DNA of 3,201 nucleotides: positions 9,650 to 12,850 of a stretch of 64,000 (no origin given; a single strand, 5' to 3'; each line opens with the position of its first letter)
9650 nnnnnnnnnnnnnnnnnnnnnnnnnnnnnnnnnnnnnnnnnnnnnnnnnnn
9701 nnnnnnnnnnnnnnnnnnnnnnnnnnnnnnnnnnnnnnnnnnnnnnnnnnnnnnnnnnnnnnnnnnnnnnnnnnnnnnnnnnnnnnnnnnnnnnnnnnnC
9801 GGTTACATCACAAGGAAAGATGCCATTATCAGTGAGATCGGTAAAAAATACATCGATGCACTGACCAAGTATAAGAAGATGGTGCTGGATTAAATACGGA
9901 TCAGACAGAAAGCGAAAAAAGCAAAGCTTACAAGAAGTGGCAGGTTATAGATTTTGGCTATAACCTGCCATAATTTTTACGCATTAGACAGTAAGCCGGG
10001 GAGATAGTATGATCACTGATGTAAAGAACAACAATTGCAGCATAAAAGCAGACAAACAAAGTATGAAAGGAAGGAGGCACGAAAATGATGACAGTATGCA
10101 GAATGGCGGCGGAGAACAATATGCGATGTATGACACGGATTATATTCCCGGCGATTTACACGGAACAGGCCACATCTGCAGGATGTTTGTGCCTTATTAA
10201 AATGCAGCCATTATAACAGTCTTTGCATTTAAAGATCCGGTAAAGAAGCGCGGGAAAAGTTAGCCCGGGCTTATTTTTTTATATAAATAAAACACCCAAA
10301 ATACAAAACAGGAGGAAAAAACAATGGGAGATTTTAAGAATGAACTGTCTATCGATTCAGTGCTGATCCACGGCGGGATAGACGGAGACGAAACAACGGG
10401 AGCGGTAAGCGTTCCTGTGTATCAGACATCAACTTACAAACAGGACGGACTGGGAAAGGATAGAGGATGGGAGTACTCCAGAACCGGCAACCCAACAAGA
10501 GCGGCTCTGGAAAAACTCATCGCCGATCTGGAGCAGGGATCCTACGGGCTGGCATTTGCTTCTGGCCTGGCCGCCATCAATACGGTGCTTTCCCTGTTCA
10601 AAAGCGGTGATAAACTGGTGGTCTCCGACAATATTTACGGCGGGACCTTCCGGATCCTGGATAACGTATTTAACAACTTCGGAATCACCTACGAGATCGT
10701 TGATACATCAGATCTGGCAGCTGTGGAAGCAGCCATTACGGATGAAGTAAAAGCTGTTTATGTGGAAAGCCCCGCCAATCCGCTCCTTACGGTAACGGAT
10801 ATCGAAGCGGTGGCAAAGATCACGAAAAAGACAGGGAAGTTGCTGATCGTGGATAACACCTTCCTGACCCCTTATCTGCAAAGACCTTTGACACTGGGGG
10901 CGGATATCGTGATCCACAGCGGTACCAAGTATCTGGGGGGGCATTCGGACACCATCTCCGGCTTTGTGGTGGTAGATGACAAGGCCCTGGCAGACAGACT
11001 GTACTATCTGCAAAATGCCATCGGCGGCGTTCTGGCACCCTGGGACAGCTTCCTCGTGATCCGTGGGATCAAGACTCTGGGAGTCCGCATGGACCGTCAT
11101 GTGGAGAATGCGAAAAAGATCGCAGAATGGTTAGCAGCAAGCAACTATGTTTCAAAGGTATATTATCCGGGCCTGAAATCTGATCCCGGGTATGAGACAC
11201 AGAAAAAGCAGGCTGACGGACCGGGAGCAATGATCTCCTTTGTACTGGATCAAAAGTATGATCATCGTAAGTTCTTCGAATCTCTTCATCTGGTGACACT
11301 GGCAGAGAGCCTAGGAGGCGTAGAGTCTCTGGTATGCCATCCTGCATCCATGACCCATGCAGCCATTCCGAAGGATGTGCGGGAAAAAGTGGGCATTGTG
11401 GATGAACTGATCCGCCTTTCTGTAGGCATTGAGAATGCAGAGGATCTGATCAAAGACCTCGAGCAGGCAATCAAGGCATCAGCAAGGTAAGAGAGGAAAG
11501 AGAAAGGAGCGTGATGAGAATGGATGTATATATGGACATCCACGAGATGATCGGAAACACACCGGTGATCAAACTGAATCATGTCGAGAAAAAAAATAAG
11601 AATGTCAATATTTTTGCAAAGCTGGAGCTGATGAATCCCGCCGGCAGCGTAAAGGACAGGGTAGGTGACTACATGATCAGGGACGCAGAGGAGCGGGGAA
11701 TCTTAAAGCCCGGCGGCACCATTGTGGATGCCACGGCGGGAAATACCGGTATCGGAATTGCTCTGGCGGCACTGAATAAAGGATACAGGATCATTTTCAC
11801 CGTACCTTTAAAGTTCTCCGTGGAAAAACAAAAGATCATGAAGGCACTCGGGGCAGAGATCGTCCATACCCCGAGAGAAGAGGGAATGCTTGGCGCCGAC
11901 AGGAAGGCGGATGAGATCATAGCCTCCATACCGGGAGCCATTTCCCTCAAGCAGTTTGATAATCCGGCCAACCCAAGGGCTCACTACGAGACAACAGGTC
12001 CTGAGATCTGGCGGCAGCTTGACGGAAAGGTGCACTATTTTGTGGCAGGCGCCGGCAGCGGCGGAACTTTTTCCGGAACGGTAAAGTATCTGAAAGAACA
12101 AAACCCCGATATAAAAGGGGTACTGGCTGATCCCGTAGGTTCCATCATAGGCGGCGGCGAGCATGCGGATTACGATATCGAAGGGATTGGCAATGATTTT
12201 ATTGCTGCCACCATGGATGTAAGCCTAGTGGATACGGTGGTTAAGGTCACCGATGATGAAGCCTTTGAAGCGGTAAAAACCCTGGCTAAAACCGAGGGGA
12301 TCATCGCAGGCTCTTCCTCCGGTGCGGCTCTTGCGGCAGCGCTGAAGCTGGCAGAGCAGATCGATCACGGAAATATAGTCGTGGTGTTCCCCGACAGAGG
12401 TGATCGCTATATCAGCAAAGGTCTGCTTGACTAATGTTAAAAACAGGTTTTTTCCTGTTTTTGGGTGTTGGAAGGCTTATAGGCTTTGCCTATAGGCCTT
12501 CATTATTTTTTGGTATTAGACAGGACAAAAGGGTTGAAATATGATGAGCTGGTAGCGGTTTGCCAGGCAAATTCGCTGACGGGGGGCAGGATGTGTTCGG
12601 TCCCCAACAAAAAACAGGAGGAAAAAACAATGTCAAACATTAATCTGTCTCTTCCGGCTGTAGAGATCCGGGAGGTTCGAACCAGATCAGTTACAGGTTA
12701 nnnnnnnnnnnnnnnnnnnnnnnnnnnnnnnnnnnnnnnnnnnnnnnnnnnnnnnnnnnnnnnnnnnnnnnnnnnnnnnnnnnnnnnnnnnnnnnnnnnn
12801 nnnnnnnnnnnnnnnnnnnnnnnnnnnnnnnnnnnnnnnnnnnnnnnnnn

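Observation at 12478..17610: Nitrogenase-like D-K-X-B-H gene cluster under a methionine-regulon promoter: candidate organosulfur (C-S bond) reductase, not N2 fixation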

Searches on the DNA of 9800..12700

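Call 8: search_rna_families(source=window, start=9800, end=12700, threshold=evalue, max_evalue=1)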
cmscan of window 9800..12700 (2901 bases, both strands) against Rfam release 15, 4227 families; matches with E-value up to 1: 0.
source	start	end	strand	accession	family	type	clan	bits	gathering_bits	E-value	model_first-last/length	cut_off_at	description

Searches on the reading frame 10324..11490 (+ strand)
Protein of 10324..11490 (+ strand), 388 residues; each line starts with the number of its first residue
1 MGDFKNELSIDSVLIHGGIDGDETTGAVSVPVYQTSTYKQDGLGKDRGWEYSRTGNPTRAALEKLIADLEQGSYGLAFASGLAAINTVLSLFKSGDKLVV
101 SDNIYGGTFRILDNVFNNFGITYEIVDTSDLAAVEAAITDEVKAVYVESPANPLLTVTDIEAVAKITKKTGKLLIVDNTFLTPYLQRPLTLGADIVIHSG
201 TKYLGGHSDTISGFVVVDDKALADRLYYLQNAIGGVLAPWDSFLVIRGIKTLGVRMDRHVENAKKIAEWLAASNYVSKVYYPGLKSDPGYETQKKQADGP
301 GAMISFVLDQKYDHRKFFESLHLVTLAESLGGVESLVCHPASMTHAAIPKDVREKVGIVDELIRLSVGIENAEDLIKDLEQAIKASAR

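Call 3: search_protein_families(library=pfam, proteins=[window:10324-11490:+])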
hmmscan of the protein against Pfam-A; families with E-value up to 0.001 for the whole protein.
window:10324-11490:+ (388 aa): 6 families
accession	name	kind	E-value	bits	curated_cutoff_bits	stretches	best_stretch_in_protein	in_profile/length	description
PF01053.26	Cys_Met_Meta_PP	-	2.4e-153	510.7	27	1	12-384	2-381/381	Cys/Met metabolism PLP-dependent enzyme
PF00155.27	Aminotran_1_2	-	6.8e-07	29.2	19.7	1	53-180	37-188/361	Aminotransferase class I and II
PF01041.23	DegT_DnrJ_EryC1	-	1.3e-05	25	19.8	1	57-231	24-200/360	DegT/DnrJ/EryC1/StrS aminotransferase family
PF06838.17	Met_gamma_lyase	-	3.9e-05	22.8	24.2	1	59-224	57-245/405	Methionine gamma-lyase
PF00266.25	Aminotran_5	-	6.5e-05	22.5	21.5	1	90-205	84-204/371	Aminotransferase class-V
PF02347.22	GDC-P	-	0.00016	21.2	26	1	93-202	152-258/429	Glycine cleavage system P-protein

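Call 4: search_protein_families(library=ncbifam, proteins=[window:10324-11490:+])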
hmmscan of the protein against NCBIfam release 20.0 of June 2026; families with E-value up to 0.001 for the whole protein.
window:10324-11490:+ (388 aa): 53 families (the best 25 are shown)
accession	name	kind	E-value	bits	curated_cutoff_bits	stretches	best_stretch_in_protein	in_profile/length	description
NF004821.0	PRK06176.1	equivalog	1.3e-166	554.1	642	1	10-385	3-378/380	cystathionine gamma-synthase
NF005810.0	PRK07671.1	equivalog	1.9e-165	550.4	594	1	12-383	5-376/377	bifunctional cystathionine gamma-lyase/homocysteine desulfhydrase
NF005871.0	PRK07811.1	equivalog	3e-147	490.3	513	1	9-384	12-387/389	cystathionine gamma-synthase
NF005976.0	PRK08064.1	equivalog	8.2e-145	482.6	627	1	6-384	3-381/390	cystathionine beta-lyase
NF006095.0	PRK08247.1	equivalog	3.6e-139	463.6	585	1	9-385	5-365/369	methionine biosynthesis PLP-dependent protein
TIGR02080.1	O_succ_thio_ly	equivalog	7.5e-127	423.2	504.55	1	13-385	7-381/382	cystathionine gamma-synthase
NF043007.1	CysBLyMetC_Staph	equivalog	9.6e-122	406.5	700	1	15-386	10-375/378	cystathionine beta-lyase MetC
TIGR01329.1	cysta_beta_ly_E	equivalog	7e-118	393.6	487.5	1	24-385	14-380/383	cystathionine beta-lyase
TIGR01328.1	met_gam_lyase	equivalog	2.8e-116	388.6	549.7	1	12-384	6-389/391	methionine gamma-lyase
NF004876.0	PRK06234.1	subfamily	4.6e-116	388.1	666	1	11-384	10-396/400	methionine gamma-lyase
NF005263.0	PRK06767.1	equivalog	5.2e-116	387.9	617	1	9-385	5-385/392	methionine gamma-lyase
NF005695.0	PRK07503.1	equivalog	1.1e-113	380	666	1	6-386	6-397/403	methionine gamma-lyase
NF006463.0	PRK08861.1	equivalog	2e-111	372.7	670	1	13-386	9-384/388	O-succinylhomoserine (thiol)-lyase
NF006450.0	PRK08776.1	equivalog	3.5e-111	371.8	730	1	14-384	17-389/405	O-succinylhomoserine (thiol)-lyase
NF005577.0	PRK07269.1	equivalog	5e-108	361.5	620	1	6-384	3-363/364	cystathionine gamma-synthase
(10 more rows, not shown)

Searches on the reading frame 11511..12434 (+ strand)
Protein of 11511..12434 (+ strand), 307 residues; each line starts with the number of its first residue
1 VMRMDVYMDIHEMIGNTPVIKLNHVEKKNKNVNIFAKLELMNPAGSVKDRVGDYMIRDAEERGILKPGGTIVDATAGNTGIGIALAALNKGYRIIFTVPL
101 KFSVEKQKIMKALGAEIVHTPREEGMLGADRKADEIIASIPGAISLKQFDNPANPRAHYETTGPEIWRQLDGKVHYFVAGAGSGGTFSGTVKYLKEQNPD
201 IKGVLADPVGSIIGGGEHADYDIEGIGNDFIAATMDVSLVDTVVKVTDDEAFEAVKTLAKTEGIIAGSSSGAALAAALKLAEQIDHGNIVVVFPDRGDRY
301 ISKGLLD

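Call 3: search_protein_families(library=pfam, proteins=[window:11511-12434:+])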
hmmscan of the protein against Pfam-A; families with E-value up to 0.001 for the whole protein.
window:11511-12434:+ (307 aa): 1 family
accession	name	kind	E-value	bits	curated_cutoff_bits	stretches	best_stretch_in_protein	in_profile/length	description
PF00291.31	PALP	-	1.7e-75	254.5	35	1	13-295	4-295/295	Pyridoxal-phosphate dependent enzyme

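Call 4: search_protein_families(library=ncbifam, proteins=[window:11511-12434:+])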
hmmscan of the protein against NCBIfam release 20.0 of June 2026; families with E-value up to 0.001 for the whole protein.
window:11511-12434:+ (307 aa): 39 families (the best 25 are shown)
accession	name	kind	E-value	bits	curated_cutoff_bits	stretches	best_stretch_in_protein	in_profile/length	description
TIGR01136.1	cysKM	subfamily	2.4e-104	348.9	344.15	1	10-305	1-298/299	cysteine synthase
TIGR01139.1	cysK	equivalog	1.2e-103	346.5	350.95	1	11-305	2-297/298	cysteine synthase A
TIGR01137.1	cysta_beta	equivalog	1.9e-100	336.7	510.25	1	9-305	4-310/457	cystathionine beta-synthase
NF007989.0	PRK10717.1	equivalog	9.1e-96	320.8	387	1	4-303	2-315/334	cysteine synthase A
NF008735.0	PRK11761.1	equivalog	1.6e-86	290.3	413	1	7-306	3-294/296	cysteine synthase CysM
TIGR01138.1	cysM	equivalog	6.8e-85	285.1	394.2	1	10-305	2-289/290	cysteine synthase B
NF053679.1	CysteaSynCapA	equivalog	6.4e-77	258.5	600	1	4-303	4-317/329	cysteate synthase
TIGR03945.1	PLP_SbnA_fam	equivalog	1.5e-72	244.3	349.95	1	10-302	1-296/304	2,3-diaminopropionate biosynthesis protein SbnA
NF005292.0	PRK06815.1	equivalog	7.8e-21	74.4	371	2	9-208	14-204/320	threonine/serine dehydratase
NF004996.0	PRK06381.1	equivalog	1.2e-20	73.7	266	1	7-124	6-121/319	threonine synthase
NF004771.0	PRK06110.1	equivalog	1.8e-16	60.1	317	2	29-120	33-122/323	threonine dehydratase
NF006094.0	PRK08246.1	subfamily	2.5e-16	60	331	1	9-279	16-284/310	serine/threonine dehydratase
NF052478.1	CystDsulMYC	equivalog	2.6e-16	59.9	600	1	27-301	32-321/354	L-cysteine desulfhydrase Cds1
NF004170.0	PRK05638.1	equivalog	1.5e-15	56.7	421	1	14-120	64-164/442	threonine synthase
TIGR01127.1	ilvA_1Cterm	equivalog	4.9e-15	55.4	378.75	1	29-202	12-177/380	threonine ammonia-lyase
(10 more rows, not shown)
